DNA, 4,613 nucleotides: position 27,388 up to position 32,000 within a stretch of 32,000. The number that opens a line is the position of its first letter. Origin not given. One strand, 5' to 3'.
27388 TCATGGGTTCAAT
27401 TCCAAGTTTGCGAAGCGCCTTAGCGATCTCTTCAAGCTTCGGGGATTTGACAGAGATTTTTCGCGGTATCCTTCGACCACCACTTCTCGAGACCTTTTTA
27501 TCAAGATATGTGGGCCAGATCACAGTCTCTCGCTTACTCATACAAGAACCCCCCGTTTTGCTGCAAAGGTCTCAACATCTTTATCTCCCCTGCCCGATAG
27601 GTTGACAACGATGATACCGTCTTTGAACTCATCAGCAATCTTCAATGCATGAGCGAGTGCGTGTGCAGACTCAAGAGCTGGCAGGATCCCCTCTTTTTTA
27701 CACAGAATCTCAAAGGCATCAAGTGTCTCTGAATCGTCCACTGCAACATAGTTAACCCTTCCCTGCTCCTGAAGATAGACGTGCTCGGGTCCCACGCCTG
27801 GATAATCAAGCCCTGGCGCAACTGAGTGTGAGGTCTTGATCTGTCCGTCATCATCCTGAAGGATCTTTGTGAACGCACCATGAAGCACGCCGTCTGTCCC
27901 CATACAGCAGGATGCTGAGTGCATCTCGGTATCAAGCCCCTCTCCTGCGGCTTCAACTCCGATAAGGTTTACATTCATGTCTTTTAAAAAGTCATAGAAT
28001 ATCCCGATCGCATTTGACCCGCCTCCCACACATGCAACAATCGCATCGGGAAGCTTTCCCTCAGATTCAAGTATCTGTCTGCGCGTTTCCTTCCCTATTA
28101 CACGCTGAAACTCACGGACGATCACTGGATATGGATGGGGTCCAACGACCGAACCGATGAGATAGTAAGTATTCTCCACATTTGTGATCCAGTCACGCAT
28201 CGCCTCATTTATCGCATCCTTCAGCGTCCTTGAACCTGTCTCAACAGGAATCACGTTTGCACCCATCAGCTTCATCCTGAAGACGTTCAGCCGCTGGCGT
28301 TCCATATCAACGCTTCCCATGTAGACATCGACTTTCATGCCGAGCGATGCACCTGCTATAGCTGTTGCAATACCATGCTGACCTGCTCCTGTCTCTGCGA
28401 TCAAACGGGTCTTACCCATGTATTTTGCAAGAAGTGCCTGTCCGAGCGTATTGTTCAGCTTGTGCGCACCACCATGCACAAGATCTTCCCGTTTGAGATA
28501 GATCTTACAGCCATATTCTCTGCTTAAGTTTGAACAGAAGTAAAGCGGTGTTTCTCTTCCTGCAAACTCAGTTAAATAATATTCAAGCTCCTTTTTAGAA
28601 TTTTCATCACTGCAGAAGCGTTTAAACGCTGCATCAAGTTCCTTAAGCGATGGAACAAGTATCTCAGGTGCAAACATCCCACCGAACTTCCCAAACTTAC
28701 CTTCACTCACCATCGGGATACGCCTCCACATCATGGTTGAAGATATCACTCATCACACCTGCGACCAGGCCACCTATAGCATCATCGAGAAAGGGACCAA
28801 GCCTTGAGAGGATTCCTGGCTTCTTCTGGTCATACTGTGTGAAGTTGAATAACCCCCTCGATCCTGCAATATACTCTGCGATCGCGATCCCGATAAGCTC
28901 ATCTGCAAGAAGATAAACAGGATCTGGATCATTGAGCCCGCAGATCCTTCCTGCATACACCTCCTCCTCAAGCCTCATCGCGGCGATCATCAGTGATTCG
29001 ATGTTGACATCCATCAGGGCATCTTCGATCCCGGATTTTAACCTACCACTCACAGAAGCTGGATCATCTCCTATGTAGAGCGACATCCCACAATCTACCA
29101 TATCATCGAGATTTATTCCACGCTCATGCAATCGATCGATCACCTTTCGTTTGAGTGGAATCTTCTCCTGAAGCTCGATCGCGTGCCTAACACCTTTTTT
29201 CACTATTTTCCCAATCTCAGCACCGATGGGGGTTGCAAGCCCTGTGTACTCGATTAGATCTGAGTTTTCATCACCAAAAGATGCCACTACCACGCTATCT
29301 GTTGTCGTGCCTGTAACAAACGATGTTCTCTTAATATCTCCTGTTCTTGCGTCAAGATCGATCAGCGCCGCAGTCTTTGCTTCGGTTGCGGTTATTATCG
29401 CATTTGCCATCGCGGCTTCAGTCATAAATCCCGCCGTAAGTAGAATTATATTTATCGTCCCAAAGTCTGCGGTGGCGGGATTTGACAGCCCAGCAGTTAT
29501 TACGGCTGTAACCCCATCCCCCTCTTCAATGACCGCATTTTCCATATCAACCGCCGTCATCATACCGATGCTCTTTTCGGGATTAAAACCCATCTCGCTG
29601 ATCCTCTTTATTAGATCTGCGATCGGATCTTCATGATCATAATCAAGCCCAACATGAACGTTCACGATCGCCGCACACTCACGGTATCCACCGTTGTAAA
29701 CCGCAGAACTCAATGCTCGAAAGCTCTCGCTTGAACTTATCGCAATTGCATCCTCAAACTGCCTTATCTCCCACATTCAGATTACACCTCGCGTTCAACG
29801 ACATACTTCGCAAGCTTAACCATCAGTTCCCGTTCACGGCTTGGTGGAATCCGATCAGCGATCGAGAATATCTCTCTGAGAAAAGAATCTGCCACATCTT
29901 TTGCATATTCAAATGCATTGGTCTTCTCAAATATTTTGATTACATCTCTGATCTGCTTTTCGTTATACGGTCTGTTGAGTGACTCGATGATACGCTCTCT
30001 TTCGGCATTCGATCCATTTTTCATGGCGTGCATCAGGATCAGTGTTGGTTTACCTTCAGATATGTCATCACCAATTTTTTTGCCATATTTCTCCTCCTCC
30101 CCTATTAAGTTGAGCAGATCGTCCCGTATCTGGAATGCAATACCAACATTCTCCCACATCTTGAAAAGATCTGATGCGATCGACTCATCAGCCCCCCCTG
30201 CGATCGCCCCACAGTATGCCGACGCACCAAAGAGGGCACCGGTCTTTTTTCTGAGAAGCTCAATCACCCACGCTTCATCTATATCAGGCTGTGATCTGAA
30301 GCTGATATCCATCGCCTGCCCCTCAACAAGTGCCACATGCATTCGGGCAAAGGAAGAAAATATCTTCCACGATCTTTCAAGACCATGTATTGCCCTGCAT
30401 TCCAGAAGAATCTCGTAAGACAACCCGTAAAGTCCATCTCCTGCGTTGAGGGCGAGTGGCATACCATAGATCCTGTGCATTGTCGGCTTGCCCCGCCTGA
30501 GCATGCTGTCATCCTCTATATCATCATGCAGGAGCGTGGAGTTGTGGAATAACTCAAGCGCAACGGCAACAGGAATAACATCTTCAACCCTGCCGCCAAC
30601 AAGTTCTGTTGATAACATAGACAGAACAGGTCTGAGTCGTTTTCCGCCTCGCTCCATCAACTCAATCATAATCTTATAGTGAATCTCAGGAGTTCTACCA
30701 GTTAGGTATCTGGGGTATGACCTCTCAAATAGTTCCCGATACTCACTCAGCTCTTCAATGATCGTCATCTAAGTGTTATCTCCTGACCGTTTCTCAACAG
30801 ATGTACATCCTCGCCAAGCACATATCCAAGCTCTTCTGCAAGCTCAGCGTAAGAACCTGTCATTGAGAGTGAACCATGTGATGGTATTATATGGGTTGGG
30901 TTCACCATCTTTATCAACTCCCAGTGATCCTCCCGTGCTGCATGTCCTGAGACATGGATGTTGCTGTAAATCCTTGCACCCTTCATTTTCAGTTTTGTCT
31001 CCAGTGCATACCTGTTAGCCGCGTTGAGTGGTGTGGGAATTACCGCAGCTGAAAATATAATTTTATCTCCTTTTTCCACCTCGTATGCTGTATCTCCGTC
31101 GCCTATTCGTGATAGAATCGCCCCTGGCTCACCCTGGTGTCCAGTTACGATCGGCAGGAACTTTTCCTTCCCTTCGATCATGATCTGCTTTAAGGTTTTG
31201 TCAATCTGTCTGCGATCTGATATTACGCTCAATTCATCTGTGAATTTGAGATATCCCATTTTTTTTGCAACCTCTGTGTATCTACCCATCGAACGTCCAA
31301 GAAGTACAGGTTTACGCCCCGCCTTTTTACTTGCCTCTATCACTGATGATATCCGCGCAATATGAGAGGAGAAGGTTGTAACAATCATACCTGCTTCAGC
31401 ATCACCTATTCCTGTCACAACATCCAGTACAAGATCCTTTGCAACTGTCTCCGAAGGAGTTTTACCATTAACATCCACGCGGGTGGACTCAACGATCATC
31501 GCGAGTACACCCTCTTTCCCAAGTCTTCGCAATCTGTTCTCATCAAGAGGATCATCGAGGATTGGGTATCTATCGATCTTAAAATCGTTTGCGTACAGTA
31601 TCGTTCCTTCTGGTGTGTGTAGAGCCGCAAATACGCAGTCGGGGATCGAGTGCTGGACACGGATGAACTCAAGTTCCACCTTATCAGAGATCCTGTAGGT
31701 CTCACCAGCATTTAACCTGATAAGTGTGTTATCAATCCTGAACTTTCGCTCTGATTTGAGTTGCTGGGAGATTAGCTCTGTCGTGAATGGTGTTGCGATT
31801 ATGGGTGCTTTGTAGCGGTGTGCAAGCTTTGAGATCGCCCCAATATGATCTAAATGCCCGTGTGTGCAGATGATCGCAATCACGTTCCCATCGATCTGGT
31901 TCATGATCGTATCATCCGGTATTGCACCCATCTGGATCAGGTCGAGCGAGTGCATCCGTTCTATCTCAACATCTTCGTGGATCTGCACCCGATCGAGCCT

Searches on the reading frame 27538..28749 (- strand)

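Call 15: search_protein_families(library=pfam, proteins=[window:27538-28749:-], max_evalue=0.01)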
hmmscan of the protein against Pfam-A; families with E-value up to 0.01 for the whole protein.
window:27538-28749:- (403 aa): 1 family
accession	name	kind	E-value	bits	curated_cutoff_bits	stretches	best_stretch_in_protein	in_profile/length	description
PF00291.31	PALP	-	8.5e-45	153.8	35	1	63-386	4-295/295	Pyridoxal-phosphate dependent enzyme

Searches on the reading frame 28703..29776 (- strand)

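Call 24: search_protein_families(library=pfam, proteins=[window:28703-29776:-], max_evalue=0.001)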
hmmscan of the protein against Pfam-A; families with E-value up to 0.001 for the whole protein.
window:28703-29776:- (357 aa): 2 families
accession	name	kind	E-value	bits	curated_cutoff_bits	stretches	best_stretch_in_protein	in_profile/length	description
PF01955.23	CbiZ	-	3.3e-50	171.2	27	1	17-196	4-191/191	Adenosylcobinamide amidohydrolase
PF04608.18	PgpA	-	5e-08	33.4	28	1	281-345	63-139/141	Phosphatidylglycerophosphatase A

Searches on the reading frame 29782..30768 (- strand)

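Call 24: search_protein_families(library=pfam, proteins=[window:29782-30768:-], max_evalue=0.001)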
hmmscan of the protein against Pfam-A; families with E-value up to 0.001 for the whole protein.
window:29782-30768:- (328 aa): 1 family
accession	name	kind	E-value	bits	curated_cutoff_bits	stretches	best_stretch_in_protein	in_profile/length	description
PF00348.22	polyprenyl_synt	-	1.2e-67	228.2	27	1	29-278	3-249/251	Polyprenyl synthetase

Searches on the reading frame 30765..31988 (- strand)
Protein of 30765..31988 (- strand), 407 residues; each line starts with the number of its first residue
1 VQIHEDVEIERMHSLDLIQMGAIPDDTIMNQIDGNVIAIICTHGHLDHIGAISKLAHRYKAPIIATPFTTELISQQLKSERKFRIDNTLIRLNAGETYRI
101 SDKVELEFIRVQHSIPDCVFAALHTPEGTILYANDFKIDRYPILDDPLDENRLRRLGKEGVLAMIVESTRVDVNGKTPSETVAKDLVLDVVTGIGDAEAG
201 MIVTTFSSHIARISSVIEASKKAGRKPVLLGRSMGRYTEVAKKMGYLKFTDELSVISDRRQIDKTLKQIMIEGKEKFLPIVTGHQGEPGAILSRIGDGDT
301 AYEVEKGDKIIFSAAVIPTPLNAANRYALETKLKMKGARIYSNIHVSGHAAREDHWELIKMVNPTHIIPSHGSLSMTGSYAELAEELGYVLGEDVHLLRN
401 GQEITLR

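Call 24: search_protein_families(library=pfam, proteins=[window:30765-31988:-], max_evalue=0.001)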
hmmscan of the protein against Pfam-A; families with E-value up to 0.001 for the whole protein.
window:30765-31988:- (407 aa): 4 families
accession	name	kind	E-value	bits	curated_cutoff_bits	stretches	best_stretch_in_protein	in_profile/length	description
PF22505.1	RNase_J_b_CASP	-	7.3e-27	94.1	27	1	201-321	4-116/126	Ribonuclease J, beta-CASP domain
PF07521.17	RMMBL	-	2.2e-12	47.2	21.6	1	338-388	6-57/63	Zn-dependent metallo-hydrolase RNA specificity domain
PF00753.33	Lactamase_B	-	4.8e-08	33.6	22.7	1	35-86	43-94/196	Metallo-beta-lactamase superfamily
PF12706.13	Lactamase_B_2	-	8.6e-08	32.4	27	1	36-137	31-144/200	Beta-lactamase superfamily domain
